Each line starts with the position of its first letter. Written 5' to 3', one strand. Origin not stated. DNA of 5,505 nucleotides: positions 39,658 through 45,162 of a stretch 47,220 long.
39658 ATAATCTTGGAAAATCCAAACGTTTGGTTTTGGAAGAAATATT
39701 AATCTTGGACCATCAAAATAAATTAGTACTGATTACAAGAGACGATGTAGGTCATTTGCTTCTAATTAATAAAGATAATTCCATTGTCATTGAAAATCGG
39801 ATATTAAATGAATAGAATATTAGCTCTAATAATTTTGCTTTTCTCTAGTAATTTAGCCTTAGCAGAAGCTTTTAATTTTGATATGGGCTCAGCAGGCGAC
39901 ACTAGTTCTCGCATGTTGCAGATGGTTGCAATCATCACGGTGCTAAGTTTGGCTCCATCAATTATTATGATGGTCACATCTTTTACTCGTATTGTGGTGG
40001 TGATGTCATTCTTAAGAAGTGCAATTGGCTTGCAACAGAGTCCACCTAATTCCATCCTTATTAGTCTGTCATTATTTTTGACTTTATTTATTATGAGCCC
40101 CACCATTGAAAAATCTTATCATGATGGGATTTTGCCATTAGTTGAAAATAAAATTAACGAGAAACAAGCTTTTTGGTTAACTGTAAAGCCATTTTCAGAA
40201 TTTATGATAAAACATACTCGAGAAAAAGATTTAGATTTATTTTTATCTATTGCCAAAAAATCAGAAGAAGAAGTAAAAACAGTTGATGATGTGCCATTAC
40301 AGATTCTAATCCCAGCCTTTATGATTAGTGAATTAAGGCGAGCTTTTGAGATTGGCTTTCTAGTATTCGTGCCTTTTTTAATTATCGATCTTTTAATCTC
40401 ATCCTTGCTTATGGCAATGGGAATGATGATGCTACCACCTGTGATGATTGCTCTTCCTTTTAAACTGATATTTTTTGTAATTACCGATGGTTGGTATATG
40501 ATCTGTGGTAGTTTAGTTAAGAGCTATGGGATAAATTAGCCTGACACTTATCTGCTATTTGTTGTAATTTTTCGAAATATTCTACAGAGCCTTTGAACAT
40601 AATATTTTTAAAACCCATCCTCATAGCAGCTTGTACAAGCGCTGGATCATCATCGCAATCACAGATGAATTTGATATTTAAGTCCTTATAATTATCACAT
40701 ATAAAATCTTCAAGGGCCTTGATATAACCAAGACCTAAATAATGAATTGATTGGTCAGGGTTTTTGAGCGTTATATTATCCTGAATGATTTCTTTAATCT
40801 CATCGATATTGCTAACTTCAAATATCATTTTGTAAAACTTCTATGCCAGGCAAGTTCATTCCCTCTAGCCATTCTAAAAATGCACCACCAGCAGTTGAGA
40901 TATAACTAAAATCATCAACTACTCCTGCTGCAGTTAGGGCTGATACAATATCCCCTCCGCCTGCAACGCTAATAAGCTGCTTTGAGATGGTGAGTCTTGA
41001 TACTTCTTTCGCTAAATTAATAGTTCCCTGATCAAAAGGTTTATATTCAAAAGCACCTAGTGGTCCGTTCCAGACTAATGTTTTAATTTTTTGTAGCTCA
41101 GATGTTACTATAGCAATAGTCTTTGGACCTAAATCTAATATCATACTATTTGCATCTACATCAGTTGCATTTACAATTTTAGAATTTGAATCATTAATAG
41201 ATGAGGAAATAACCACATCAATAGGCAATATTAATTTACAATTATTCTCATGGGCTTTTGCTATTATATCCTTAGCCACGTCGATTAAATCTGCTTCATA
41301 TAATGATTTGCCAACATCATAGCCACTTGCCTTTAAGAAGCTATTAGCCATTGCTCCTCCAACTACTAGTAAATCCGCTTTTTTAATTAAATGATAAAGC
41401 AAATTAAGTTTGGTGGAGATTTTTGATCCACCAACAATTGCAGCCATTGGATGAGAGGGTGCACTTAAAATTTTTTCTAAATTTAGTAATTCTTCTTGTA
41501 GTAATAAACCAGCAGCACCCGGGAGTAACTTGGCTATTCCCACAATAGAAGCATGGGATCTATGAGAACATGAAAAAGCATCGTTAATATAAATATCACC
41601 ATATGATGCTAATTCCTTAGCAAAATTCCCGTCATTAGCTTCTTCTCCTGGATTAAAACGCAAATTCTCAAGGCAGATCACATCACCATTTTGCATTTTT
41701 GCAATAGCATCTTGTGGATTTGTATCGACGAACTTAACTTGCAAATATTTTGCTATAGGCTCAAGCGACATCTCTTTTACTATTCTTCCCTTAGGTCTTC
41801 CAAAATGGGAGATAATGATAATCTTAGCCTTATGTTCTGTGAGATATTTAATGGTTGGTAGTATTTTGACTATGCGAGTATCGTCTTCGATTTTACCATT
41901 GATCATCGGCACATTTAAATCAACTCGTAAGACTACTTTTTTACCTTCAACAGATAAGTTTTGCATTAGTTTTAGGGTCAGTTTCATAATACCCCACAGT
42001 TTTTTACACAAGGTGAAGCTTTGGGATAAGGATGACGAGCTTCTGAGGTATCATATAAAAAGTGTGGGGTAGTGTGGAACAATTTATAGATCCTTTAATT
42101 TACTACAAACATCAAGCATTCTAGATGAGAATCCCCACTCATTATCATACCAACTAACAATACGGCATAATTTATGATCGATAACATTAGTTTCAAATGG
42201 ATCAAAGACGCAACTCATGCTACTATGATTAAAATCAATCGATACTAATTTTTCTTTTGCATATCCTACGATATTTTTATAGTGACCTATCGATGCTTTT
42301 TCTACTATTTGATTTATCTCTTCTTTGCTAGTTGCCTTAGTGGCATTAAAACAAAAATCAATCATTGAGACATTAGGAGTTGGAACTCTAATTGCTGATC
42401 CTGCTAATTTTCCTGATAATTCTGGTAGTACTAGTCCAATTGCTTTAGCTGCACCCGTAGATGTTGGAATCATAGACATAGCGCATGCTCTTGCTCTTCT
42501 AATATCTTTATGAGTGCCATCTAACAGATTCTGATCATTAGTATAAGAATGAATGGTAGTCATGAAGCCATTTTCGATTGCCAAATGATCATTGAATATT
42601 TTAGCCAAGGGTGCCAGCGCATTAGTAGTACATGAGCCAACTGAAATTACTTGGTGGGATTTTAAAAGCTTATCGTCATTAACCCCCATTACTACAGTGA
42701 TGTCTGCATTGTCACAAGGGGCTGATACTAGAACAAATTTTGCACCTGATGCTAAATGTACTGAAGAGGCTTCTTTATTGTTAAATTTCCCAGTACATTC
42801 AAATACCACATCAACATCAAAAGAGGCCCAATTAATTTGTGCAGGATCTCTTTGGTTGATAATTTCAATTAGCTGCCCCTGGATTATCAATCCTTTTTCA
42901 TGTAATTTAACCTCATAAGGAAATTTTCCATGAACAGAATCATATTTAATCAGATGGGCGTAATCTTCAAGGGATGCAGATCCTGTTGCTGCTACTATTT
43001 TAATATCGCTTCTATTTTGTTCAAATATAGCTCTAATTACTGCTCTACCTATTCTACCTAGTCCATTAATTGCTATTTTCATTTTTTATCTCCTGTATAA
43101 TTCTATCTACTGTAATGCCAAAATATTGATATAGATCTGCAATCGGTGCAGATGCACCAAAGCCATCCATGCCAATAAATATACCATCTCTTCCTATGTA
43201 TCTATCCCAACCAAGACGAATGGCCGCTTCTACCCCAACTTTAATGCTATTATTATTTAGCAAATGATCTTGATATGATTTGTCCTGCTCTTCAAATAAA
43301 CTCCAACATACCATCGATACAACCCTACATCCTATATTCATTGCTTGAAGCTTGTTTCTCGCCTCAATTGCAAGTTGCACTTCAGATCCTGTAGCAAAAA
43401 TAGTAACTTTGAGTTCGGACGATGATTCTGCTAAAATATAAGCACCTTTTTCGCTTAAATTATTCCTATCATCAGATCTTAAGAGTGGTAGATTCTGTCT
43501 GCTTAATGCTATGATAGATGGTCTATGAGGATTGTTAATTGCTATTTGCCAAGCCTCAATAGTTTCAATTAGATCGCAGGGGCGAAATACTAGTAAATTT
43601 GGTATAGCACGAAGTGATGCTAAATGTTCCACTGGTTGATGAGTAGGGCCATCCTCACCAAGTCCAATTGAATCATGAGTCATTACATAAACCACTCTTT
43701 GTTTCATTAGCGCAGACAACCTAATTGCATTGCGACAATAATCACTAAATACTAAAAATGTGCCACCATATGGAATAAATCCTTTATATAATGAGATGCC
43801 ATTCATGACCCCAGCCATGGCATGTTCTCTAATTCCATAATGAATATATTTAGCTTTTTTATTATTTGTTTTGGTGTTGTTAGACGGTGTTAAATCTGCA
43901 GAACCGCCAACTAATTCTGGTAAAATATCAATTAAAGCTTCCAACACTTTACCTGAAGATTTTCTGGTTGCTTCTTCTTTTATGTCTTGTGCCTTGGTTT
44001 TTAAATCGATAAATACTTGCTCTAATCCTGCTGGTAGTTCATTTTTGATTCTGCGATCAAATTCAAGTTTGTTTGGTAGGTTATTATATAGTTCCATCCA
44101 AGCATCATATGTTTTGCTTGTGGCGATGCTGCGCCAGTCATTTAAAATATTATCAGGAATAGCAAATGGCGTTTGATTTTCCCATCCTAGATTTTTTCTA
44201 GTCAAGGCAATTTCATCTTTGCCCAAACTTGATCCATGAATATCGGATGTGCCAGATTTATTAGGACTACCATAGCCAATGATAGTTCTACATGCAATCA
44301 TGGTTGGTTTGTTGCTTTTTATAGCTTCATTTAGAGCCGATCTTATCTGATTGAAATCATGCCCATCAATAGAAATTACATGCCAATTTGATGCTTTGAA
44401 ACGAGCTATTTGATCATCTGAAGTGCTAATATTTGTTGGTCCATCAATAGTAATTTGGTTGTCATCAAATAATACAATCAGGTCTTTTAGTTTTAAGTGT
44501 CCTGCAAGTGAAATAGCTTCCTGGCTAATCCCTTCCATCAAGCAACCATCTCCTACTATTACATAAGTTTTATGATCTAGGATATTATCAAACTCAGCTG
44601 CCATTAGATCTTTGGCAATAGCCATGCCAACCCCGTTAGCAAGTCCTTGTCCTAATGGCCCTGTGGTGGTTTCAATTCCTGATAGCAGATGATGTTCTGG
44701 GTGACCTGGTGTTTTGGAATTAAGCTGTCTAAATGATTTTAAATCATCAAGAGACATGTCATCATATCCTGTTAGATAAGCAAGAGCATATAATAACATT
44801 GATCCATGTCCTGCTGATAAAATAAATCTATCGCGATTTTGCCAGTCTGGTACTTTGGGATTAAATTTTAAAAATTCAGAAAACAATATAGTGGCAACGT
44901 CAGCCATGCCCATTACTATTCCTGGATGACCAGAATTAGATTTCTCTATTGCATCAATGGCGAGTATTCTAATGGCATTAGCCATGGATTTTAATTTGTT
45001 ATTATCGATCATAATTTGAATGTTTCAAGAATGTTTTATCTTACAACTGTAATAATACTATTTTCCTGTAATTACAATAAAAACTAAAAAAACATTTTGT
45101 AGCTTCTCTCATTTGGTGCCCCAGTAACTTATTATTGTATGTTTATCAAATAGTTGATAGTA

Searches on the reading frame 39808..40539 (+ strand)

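Call 59: search_protein_families(library=pfam, proteins=[window:39808-40539:+], max_evalue=0.00001)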
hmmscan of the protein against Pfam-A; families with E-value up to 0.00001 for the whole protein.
window:39808-40539:+ (243 aa): 1 family
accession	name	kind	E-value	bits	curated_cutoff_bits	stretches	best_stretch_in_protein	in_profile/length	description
PF00813.25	FliP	-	1.1e-77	260.7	26.9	1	42-236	1-191/191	FliP family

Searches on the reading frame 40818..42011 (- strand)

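Call 60: search_protein_families(library=pfam, proteins=[window:40818-42011:-], max_evalue=0.00001)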
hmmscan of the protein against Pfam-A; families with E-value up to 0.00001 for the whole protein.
window:40818-42011:- (397 aa): 1 family
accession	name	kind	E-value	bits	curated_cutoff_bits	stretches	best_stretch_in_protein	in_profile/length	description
PF00162.24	PGK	-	4.1e-137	457.7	27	1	16-384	1-378/379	Phosphoglycerate kinase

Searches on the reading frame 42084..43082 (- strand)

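Call 60: search_protein_families(library=pfam, proteins=[window:42084-43082:-], max_evalue=0.00001)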
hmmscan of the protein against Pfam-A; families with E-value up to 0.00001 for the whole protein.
window:42084-43082:- (332 aa): 2 families
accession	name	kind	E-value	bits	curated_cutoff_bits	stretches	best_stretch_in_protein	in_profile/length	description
PF02800.25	Gp_dh_C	-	1.9e-60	203.5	24.4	1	156-312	1-158/158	Glyceraldehyde 3-phosphate dehydrogenase, C-terminal domain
PF00044.30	Gp_dh_N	-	1.1e-34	119.2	31.7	1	1-102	1-100/101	Glyceraldehyde 3-phosphate dehydrogenase, NAD binding domain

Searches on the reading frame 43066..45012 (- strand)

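Call 60: search_protein_families(library=pfam, proteins=[window:43066-45012:-], max_evalue=0.00001)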
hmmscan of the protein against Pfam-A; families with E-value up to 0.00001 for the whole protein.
window:43066-45012:- (648 aa): 5 families
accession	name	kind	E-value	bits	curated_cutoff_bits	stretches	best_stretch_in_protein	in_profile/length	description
PF00456.26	Transketolase_N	-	1.3e-133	445.6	22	1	8-327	3-334/334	Transketolase, thiamine diphosphate binding domain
PF02779.29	Transket_pyr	-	1.3e-55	188.1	27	1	348-509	4-173/174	Transketolase, pyrimidine binding domain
PF22613.1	Transketolase_C_1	-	9.7e-39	132.5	27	1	523-634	1-113/113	Transketolase-like TK C-terminal domain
PF13292.11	DXP_synthase_N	-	8.8e-12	45.3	21.2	1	2-190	13-176/274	1-deoxy-D-xylulose-5-phosphate synthase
PF02780.25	Transketolase_C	-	2.4e-11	44.1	25.9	1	534-638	10-124/124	Transketolase, C-terminal domain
